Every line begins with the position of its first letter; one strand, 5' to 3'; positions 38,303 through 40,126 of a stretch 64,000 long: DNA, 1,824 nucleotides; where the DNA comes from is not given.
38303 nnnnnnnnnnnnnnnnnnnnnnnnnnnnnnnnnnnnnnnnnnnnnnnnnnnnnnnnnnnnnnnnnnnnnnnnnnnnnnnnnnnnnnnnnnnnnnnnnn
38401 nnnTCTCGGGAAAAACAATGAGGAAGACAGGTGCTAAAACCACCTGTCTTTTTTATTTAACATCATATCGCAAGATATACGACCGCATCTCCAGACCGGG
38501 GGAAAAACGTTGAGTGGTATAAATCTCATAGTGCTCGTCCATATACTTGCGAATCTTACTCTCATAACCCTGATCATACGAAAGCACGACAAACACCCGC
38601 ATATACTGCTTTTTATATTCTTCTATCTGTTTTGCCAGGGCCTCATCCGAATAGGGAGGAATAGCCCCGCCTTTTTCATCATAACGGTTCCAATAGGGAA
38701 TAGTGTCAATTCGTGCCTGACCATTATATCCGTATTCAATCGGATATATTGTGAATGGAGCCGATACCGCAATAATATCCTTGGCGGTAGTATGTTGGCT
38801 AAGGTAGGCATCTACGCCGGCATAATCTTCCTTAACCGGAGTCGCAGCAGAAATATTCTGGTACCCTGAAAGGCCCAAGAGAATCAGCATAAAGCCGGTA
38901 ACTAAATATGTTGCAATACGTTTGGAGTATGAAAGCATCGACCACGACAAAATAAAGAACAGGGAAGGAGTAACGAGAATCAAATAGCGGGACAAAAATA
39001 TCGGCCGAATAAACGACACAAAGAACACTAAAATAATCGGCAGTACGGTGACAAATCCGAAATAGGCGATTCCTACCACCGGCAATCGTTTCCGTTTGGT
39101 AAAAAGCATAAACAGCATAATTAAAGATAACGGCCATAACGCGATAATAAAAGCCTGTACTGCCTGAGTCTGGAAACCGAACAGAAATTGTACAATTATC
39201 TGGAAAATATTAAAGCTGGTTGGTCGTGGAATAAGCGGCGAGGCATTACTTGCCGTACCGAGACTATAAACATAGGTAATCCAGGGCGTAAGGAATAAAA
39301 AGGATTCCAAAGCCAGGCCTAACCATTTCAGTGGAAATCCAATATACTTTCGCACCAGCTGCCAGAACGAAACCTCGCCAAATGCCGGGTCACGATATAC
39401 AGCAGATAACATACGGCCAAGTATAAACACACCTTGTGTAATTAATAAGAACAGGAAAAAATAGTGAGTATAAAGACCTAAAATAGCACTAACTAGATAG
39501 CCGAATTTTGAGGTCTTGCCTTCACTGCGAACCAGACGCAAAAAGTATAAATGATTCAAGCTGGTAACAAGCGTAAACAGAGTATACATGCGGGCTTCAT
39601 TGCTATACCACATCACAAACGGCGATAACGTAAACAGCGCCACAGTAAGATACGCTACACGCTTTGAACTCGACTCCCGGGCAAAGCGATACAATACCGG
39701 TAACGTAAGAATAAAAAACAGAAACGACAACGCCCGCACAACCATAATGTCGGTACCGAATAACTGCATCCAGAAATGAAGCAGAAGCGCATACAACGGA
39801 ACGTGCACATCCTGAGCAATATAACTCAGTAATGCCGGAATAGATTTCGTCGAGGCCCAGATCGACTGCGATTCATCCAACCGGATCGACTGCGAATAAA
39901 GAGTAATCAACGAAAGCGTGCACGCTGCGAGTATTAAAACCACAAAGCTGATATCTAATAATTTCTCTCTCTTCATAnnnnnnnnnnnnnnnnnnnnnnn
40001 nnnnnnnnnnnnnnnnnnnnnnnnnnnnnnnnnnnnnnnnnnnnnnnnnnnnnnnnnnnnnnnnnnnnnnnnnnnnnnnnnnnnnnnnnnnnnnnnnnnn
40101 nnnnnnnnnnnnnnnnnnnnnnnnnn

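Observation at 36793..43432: Exopolysaccharide (beta-glucan/cellulose-like) locus: BcsZ-like GH8, BcsA-like GT2, GT-C glycosyltransferase, second GH8 with CBM-like tail, PT-rich secreted protein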

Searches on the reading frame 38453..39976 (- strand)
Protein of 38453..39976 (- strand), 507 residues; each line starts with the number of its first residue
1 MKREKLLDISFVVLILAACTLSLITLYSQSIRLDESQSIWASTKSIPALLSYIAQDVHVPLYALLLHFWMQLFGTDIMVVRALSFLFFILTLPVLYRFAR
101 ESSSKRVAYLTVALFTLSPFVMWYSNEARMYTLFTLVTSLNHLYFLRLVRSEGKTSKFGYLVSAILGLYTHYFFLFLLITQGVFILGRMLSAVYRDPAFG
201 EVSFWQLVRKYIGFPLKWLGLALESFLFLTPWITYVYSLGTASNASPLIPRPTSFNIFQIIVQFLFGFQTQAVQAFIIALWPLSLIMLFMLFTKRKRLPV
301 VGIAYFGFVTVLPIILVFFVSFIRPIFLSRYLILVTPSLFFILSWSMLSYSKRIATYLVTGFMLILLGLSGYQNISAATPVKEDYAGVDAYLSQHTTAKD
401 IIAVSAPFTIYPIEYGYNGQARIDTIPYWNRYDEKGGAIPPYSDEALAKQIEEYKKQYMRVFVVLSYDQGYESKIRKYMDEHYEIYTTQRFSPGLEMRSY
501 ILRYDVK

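Call 3: search_protein_families(library=pfam, proteins=[window:38453-39976:-], max_evalue=0.01)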
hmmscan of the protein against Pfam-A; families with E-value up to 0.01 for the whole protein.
window:38453-39976:- (507 aa): 1 family
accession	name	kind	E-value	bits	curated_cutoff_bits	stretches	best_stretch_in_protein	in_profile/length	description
PF13231.12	PMT_2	-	2.1e-09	38.2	26.1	1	58-187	2-131/160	Dolichyl-phosphate-mannose-protein mannosyltransferase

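Call 4: search_protein_families(library=ncbifam, proteins=[window:38453-39976:-], max_evalue=0.01)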
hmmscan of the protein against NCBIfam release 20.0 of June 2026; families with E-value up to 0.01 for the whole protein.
window:38453-39976:- (507 aa): 1 family
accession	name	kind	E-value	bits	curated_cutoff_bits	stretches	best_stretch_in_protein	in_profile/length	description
NF052499.1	MnslTaseMT1671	equivalog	5.2e-08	31.8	900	1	5-404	25-406/523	mannosyltransferase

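Call 20: search_solved_structures(query=window:38453-39976:-, max_evalue=1)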
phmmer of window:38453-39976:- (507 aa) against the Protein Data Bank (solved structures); distinct sequences matched with E-value up to 1: 1.
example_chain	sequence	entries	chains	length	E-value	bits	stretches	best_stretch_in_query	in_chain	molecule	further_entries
6val_A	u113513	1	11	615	0.29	13.6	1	245-323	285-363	Green fluorescent protein, CALHM1,CALMH2 chimera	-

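Call 22: find_homologous_proteins(query=window:38453-39976:-, max_evalue=0.00001)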
Query window:38453-39976:- (507 aa): 929 proteins with E <= 0.00001 among 8000 candidates; the best 120 are listed.
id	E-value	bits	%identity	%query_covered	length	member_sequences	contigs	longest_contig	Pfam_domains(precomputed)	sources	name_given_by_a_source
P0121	0.0e+0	1106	100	100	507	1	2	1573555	PF13231.13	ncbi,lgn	-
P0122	3.2e-284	962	84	100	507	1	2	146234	PF13231.13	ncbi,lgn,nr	ncbi:MAG: glycosyltransferase family 39 protein [bacterium]|nr:glycosyltransferase family 39 protein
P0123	6.2e-281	951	85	100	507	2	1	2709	PF13231.13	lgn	-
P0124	2.3e-258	876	76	100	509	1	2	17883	PF13231.13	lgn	-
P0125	1.3e-221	755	69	100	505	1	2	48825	PF13231.13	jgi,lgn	jgi:uncharacterized membrane protein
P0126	1.4e-210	719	82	76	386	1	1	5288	-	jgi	jgi:mannosyltransferase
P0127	1.7e-205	702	64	98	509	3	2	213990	-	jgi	jgi:mannosyltransferase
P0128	3.6e-202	691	63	100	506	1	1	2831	PF13231.13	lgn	-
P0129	1.3e-198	679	62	100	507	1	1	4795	PF13231.13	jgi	jgi:mannosyltransferase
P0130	1.3e-193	663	60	98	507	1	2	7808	PF13231.13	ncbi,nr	ncbi:MAG: glycosyltransferase family 39 protein [bacterium]|nr:glycosyltransferase family 39 protein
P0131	9.7e-187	640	58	99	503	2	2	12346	PF13231.13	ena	-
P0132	1.2e-182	627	56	100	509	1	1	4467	PF13231.13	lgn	-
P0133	1.6e-181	623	58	98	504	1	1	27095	PF13231.13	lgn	-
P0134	4.2e-181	622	58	100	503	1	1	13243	PF13231.13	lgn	-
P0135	7.7e-181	621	57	100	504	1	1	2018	PF13231.13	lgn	-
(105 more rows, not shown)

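Call 36: predict_structure(alignment_id=A2)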
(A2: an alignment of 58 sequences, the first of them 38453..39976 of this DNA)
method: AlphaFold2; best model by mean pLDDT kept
length: 507 residues; sequences in the alignment: 58
mean_pLDDT: 87.0   pTM: 0.85
mean pLDDT of the five models: 87.0, 86.9, 86.8, 83.1, 83.0
residues with pLDDT >= 90: 271; 70-90: 184; 50-70: 51; < 50: 1
segments of 3 or more residues with pLDDT < 50: none
pLDDT, mean of each block of 10 residues (from residue 1): 80 89 76 80 90 85 96 90 95 97 94 92 88 96 97 96 97 94 97 96 96 97 96 89 58 78 78 75 63 68 90 89 76 88 90 88 89 71 79 94 83 83 89 62 93 96 88 94 95 89 85
secondary structure, 60 per line:
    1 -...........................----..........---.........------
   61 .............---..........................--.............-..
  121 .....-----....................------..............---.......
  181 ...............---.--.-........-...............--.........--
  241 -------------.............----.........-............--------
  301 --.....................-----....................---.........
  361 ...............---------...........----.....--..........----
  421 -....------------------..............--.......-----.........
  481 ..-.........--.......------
elements in order: H2-28 H33-42 H46-54 H61-73 H77-102 H105-117 H119-125 H131-150 H157-170 H174-195 H204-211 H213-227 H230-238 H254-266 H271-279 H281-292 H303-323 H329-348 H352-375 H385-395 E400-404 H407-416 E422-425 H444-457 E460-466 H472-482 E484-492 E495-501

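Call 39: fold_search(model_id=the predicted structure, library=pdb)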
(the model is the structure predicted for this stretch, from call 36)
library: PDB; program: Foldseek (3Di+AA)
matches with E <= 10: 610; with E <= 0.001: 34
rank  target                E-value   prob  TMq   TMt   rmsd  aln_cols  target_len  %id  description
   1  5f15                  6.3e-08  1.00  0.52  0.49   8.1       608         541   11  Crystal Structure of ArnT from Cupriavidus metallidurans bound to Undecaprenyl phosphate (released 2016-02-17)
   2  7oci_F                6.6e-08  1.00  0.48  0.40  13.3       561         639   14  Cryo-EM structure of yeast Ost6p containing oligosaccharyltransferase complex (released 2022-02-16)
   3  5ezm                  1.0e-07  1.00  0.51  0.48   8.2       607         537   12  Crystal Structure of ArnT from Cupriavidus metallidurans in the apo state (released 2016-02-17)
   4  8agc_A                3.5e-07  1.00  0.46  0.36  12.2       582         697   15  Structure of yeast oligosaccharylransferase complex with lipid-linked oligosaccharide and non-acceptor peptide bound (released 2022-12-07)
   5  9s6u_A                1.0e-06  1.00  0.57  0.54   7.9       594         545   12  Ternary cryo-EM structure of human ALG9 with Dol25-PP-GlcNAc2Man8, Dol25-P-Man and Fab (released 2026-03-18)
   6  9s6t_A                1.1e-06  1.00  0.52  0.55   8.7       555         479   11  Ternary cryo-EM structure of chicken ALG12 with Dol25-PP-GlcNAc2Man7, Dol25-P-Man, and Fab (released 2026-03-18)
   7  6ezn_F                1.3e-06  1.00  0.47  0.38  14.2       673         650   12  Cryo-EM structure of the yeast oligosaccharyltransferase (OST) complex (released 2018-01-17)
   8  8b6l_I                1.6e-06  1.00  0.45  0.36  11.1       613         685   13  Subtomogram average of the human Sec61-TRAP-OSTA-translocon (released 2022-12-07)
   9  9s6s_A                1.7e-06  1.00  0.53  0.50   8.2       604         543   12  Ternary cryo-EM structure of human ALG9 with Dol25-PP-GlcNAc2Man6, Dol25-P-Man and Fab (released 2026-03-18)
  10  9n9j_I                1.7e-06  1.00  0.41  0.32  18.8       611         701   15  Structure of a GRP94 folding intermediate engaged with a CCDC134- and FKBP11-bound secretory translocon (released 2025-11-19)
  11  8age_A                2.7e-06  1.00  0.46  0.38  12.7       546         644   14  Structure of yeast oligosaccharylransferase complex with acceptor peptide bound (released 2022-12-07)
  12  8pn9_A                4.4e-06  1.00  0.43  0.35  16.5       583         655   14  Structure of human oligosaccharyltransferase OST-A complex bound to NGI-1 (released 2024-05-08)
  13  8agb_A                4.8e-06  1.00  0.48  0.39  12.9       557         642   14  Structure of yeast oligosaccharylransferase complex with lipid-linked oligosaccharide bound (released 2022-12-07)
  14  6c26_A                5.2e-06  1.00  0.45  0.37  14.3       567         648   14  The Cryo-EM structure of a eukaryotic oligosaccharyl transferase complex (released 2018-01-31)
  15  6s7o_A                7.4e-06  1.00  0.43  0.35  16.1       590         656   12  Cryo-EM structure of human oligosaccharyltransferase complex OST-A (released 2019-12-18)
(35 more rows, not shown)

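Call 53: search_protein_representatives(alignment_id=A2)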
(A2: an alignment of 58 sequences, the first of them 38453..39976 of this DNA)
Query: 58 sequences, 504 profile positions. Proteins with E-value up to 0.001 (for the whole library): 43782; up to 1e-10: 23099; up to 1e-30: 1530. The best 150 are listed.
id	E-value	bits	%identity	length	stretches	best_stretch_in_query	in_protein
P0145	7.4e-229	777.2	-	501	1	7-503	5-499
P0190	1.3e-210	717.1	-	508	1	5-503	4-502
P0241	1.7e-203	693.6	-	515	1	7-503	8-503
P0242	1.4e-180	618.0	-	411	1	95-502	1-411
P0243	7.1e-168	576.0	-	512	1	5-502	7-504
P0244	1.5e-166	571.7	-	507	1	11-499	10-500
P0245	3.0e-166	570.7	-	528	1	18-499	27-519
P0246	1.1e-165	568.8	-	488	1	8-503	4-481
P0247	1.2e-162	558.8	-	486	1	9-502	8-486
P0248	5.6e-156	536.8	-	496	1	8-501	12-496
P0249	1.7e-151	522.0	-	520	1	7-502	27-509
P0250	1.7e-151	522.0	-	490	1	7-503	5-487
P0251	4.2e-151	520.7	-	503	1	6-499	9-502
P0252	1.0e-150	519.5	-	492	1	13-502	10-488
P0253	2.9e-142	491.6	-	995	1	6-501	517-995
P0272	1.6e-121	423.1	-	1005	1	8-500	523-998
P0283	2.5e-107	376.3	-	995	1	1-497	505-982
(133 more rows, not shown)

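Call 56: find_encoding_contigs(protein=P0253, flank=6000, max_places=3)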
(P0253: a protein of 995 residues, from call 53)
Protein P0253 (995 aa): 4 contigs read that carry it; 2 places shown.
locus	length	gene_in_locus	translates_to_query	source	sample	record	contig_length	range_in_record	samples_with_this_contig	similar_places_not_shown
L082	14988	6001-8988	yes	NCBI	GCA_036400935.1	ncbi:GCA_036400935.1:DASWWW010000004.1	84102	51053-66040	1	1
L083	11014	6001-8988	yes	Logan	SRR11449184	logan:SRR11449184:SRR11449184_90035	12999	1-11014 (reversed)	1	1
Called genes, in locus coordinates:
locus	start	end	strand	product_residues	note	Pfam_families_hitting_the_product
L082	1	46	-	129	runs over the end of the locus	PF00293:NUDIX, PF14815:NUDIX_4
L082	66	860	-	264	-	PF10604:Polyketide_cyc2 (faint), PF08327:AHSA1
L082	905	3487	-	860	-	PF00690:Cation_ATPase_N, PF00122:E1-E2_ATPase, PF00702:Hydrolase, PF13246:Cation_ATPase, PF08282:Hydrolase_3 (faint), PF00689:Cation_ATPase_C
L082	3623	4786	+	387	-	PF00535:Glycos_transf_2, PF10111:Glyco_tranf_2_2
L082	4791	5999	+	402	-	PF01270:Glyco_hydro_8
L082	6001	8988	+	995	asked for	PF13506:Glyco_transf_21, PF00535:Glycos_transf_2, PF13641:Glyco_tranf_2_3, PF13632:Glyco_trans_2_3, PF03552:Cellulose_synt, PF13231:PMT_2 (weak)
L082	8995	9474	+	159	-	PF01467:CTP_transf_like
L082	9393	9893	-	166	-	PF04138:GtrA_DPMS_TM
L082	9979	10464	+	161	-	PF05974:DUF892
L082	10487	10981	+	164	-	-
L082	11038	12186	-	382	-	-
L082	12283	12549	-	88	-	-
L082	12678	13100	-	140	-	-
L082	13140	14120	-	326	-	PF07992:Pyr_redox_2 (faint), PF00890:FAD_binding_2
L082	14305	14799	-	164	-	PF01243:PNPOx_N (weak)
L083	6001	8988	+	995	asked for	PF13506:Glyco_transf_21, PF00535:Glycos_transf_2, PF13641:Glyco_tranf_2_3, PF13632:Glyco_trans_2_3, PF03552:Cellulose_synt, PF13231:PMT_2 (weak)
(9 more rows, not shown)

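Call 57: find_encoding_contigs(protein=P0272, flank=6000, max_places=3)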
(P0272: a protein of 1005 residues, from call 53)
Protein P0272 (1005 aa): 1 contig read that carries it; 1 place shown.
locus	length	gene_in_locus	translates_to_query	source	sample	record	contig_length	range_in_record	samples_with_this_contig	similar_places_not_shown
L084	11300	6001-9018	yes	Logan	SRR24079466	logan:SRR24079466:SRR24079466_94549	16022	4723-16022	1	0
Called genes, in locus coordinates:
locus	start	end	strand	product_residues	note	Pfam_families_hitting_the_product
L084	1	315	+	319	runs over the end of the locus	PF01073:3Beta_HSD, PF01370:Epimerase, PF02719:Polysacc_synt_2, PF04321:RmlD_sub_bind, PF07993:NAD_binding_4, PF16363:GDP_Man_Dehyd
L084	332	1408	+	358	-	PF00483:NTP_transferase, PF12804:NTP_transf_3, PF00132:Hexapep (faint), PF25087:GMPPB_C (weak)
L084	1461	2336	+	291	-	PF00483:NTP_transferase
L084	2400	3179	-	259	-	-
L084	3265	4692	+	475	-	PF01341:Glyco_hydro_6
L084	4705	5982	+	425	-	PF01270:Glyco_hydro_8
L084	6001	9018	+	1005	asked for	PF00535:Glycos_transf_2, PF13641:Glyco_tranf_2_3, PF13506:Glyco_transf_21, PF13632:Glyco_trans_2_3, PF13231:PMT_2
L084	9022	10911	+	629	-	PF22612:GH113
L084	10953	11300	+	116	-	?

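Call 74: predict_structure(alignment_id=A3)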
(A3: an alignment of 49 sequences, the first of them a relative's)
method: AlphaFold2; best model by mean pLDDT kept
length: 995 residues; sequences in the alignment: 49
mean_pLDDT: 89.1   pTM: 0.83
mean pLDDT of the five models: 89.1, 88.3, 86.8, 86.4, 85.9
residues with pLDDT >= 90: 612; 70-90: 324; 50-70: 49; < 50: 10
segments of 3 or more residues with pLDDT < 50: 1-5, 7-10
pLDDT, mean of each block of 10 residues (from residue 1): 47 72 88 87 95 92 88 60 86 95 97 97 95 98 98 91 97 96 95 95 92 91 89 91 90 98 91 96 93 93 93 92 89 93 95 96 93 82 88 84 93 96 86 83 96 98 95 95 95 84 60 66 82 81 85 92 89 96 94 94 96 92 93 90 96 96 92 97 93 93 90 95 94 70 79 87 88 89 67 84 89 83 82 92 82 90 88 83 96 90 86 93 75 90 94 89 92 97 91 88
secondary structure, 60 per line:
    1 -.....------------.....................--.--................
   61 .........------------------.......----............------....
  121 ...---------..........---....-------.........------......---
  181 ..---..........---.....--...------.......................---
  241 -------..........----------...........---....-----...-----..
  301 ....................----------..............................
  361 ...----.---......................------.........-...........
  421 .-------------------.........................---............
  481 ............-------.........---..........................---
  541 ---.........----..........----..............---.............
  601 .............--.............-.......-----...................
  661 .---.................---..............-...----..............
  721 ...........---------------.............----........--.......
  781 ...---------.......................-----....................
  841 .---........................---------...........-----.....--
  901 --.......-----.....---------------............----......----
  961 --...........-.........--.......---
elements in order (helices of 4 or more, strands of 3 or more residues): H2-6 H19-39 H45-69 E88-94 H99-110 E117-123 H133-142 E146-149 H157-165 E172-177 H186-195 E199-203 E206-208 H215-237 E248-251 H252-257 H268-278 E282-285 E291-293 H299-320 H331-363 H372-393 H400-408 H410-421 H441-465 H469-492 H500-508 H512-537 H544-552 H557-566 H571-584 H588-613 H616-628 H630-636 H642-661 H665-681 H685-698 H707-731 H747-759 H764-771 H774-783 H793-815 H821-841 H845-868 H878-888 E894-898 H903-909 E915-919 H935-946 E951-956 H963-973 E975-983 E986-992
